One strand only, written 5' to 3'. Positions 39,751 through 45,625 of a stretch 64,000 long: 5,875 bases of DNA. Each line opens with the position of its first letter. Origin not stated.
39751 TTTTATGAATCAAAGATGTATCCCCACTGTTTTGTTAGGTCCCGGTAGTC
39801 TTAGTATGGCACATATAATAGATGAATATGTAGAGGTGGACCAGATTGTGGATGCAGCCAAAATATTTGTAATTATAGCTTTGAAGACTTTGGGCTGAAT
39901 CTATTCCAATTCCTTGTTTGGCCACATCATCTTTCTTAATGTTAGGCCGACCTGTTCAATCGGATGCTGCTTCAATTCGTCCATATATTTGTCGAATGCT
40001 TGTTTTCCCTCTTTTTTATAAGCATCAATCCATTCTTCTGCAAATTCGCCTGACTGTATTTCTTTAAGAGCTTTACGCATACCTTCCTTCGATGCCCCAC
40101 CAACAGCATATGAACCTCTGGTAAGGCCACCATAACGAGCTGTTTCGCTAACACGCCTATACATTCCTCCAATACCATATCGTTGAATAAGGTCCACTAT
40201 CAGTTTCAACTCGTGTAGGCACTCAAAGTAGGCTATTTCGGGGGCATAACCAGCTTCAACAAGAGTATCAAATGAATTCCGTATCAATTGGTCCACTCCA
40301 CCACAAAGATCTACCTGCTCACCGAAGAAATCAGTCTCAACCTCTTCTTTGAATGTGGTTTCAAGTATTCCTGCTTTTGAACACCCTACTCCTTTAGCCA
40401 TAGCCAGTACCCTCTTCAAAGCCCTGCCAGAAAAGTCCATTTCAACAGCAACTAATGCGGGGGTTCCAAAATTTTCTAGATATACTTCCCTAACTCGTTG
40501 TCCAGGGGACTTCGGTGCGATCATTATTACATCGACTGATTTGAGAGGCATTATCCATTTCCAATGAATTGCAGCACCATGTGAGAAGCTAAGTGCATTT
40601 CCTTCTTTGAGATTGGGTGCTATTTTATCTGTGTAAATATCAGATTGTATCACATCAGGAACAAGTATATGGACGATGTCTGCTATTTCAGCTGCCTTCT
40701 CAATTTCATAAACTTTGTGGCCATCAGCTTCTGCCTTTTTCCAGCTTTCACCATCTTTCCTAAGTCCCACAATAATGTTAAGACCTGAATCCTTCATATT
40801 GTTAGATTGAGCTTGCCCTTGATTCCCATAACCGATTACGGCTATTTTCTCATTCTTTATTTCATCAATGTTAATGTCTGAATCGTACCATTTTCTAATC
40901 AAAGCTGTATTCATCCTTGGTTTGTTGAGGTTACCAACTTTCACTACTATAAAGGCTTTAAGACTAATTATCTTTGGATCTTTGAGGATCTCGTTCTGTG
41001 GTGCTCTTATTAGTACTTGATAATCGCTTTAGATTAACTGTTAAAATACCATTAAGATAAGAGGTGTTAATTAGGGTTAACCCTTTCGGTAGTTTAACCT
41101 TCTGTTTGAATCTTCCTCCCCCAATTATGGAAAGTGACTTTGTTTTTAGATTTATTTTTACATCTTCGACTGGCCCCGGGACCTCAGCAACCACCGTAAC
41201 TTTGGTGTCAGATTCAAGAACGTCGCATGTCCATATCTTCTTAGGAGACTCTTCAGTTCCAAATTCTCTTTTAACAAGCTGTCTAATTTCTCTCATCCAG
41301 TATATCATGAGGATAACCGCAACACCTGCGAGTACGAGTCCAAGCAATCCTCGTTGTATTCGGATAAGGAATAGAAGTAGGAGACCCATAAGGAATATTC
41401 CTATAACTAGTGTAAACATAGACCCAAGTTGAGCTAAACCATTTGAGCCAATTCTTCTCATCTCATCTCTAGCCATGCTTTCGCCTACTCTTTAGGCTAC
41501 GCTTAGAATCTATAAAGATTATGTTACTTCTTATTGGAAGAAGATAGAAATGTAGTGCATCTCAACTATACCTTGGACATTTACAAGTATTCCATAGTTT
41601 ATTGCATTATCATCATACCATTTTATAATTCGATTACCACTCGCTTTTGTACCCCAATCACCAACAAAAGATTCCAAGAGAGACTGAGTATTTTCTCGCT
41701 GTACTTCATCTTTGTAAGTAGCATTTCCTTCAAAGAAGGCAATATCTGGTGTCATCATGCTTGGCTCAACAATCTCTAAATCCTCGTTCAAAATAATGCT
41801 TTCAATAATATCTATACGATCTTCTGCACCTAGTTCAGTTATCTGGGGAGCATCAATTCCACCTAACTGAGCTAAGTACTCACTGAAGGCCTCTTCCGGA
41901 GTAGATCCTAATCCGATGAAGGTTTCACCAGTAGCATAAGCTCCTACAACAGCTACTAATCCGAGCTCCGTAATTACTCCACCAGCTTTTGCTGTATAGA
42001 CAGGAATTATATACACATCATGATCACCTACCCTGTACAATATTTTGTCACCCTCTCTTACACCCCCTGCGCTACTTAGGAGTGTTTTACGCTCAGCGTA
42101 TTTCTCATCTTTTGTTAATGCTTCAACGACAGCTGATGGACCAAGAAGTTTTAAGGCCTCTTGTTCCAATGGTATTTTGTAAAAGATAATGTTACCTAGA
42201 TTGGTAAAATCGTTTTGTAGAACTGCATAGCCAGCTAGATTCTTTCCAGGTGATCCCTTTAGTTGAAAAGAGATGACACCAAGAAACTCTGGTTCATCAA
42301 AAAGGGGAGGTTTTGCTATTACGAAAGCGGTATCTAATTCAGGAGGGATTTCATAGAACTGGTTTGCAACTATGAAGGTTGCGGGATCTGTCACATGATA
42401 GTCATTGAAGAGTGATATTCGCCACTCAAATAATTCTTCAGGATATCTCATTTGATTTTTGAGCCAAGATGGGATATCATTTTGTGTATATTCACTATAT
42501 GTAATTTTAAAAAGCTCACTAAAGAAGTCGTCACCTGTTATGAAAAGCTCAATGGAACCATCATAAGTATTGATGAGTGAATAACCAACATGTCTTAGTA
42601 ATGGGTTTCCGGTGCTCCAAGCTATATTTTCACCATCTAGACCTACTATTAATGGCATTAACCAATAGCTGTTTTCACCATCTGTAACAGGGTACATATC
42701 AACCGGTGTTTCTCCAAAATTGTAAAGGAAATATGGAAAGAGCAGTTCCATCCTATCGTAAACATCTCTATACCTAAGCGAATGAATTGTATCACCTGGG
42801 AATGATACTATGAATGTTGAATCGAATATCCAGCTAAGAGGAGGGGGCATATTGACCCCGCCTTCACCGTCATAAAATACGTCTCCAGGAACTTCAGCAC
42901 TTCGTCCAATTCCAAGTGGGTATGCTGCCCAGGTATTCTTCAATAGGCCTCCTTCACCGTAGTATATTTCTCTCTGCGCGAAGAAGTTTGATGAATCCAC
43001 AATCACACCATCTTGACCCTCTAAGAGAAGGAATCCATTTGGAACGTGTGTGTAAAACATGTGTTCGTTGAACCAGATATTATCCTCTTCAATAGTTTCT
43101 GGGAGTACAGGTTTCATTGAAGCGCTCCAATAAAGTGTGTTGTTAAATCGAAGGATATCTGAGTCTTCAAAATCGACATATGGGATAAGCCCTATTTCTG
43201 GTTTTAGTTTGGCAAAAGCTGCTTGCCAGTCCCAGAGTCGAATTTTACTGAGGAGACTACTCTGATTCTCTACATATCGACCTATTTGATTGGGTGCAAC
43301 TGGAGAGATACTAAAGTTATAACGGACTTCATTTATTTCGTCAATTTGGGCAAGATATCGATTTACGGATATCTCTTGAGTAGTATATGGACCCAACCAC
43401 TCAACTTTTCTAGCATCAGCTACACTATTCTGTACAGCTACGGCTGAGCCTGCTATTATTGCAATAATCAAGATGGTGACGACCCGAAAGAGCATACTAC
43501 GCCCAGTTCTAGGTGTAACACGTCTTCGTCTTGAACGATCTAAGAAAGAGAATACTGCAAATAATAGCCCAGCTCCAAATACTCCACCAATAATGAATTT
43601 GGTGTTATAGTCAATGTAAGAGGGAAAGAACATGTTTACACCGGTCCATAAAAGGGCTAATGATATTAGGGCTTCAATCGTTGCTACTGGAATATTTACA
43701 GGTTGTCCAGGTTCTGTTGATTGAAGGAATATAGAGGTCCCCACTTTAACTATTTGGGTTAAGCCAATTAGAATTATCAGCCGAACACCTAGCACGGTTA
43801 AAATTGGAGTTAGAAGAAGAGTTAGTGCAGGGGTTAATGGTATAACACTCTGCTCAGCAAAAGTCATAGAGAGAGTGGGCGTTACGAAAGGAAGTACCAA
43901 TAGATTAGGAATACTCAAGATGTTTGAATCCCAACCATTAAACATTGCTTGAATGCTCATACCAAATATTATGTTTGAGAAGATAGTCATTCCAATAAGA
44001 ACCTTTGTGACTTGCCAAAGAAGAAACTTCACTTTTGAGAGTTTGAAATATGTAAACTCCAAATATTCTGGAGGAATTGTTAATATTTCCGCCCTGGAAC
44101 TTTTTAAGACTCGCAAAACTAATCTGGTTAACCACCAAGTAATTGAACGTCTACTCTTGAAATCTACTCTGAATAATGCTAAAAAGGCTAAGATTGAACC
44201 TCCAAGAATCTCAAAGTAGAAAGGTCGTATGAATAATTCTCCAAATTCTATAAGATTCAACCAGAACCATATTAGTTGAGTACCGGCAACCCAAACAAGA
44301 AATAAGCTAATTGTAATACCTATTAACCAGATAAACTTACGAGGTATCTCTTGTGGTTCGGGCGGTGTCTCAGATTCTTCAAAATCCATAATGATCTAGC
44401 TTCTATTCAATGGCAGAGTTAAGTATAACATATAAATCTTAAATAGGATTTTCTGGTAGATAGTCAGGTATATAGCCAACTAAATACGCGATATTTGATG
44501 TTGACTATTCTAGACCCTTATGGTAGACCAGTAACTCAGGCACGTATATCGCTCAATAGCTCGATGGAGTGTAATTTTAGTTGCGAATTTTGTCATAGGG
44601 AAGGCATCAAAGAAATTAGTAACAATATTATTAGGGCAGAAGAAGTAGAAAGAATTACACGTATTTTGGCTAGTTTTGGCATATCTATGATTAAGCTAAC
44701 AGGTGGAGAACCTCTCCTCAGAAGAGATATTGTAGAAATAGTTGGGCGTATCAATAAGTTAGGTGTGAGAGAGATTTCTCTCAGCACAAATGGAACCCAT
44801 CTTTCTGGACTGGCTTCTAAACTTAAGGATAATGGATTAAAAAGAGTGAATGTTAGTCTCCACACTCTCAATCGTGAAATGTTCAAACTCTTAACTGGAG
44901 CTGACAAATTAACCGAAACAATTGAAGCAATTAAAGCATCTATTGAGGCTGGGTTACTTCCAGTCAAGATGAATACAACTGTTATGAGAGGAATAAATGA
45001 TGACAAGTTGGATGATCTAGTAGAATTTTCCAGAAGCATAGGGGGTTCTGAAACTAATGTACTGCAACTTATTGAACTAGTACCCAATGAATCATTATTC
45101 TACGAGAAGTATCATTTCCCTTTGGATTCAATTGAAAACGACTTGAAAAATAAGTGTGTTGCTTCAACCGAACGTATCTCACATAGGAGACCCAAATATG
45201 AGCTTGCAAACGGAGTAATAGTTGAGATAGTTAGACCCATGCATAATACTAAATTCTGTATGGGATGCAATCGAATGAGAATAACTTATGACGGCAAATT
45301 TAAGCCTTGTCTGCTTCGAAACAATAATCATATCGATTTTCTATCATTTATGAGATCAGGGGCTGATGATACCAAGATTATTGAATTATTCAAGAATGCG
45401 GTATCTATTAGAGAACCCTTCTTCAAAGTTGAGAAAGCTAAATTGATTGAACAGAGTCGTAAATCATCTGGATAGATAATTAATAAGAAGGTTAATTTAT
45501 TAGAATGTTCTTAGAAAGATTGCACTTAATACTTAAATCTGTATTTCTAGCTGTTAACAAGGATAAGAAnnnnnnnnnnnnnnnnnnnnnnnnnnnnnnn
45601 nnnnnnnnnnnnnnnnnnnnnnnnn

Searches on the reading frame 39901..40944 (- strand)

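Call 52: search_protein_families(library=pfam, proteins=[window:39901-40944:-], max_evalue=0.00001)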
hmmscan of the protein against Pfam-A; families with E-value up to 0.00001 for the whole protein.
window:39901-40944:- (347 aa): 3 families
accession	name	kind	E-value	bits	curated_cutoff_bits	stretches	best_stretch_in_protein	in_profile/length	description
PF07991.19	KARI_N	-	3.5e-66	222.3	20.6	1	29-192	2-165/165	Acetohydroxy acid isomeroreductase, NADPH-binding domain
PF01450.25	KARI_C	-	1.8e-55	187.7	29.1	1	198-340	1-142/144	Ketol-acid reductoisomerase, C-terminal domain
PF02826.25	2-Hacid_dh_C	-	1.8e-06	27.9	25.1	1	18-96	22-100/178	D-isomer specific 2-hydroxyacid dehydrogenase, NAD binding domain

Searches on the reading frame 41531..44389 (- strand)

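Call 9: search_protein_families(library=pfam, proteins=[window:41531-44389:-])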
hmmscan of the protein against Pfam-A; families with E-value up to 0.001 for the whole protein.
window:41531-44389:- (952 aa): 1 family
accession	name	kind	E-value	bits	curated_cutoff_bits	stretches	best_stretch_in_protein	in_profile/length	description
PF03699.18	UPF0182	-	3.4e-26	92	27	1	25-770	4-769/770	Uncharacterised protein family (UPF0182)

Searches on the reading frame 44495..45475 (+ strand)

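Call 52: search_protein_families(library=pfam, proteins=[window:44495-45475:+], max_evalue=0.00001)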
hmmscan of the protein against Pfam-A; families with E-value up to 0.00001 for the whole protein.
window:44495-45475:+ (326 aa): 3 families
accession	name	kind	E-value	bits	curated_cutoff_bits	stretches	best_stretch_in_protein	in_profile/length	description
PF04055.27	Radical_SAM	-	6.6e-31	108.1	29.5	1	25-178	6-165/166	Radical SAM superfamily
PF06463.18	Mob_synth_C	-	1.9e-21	76.8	37.4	1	190-308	3-124/128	Molybdenum Cofactor Synthesis C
PF13353.11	Fer4_12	-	2.2e-07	31.7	22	1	25-121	14-112/137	4Fe-4S single cluster domain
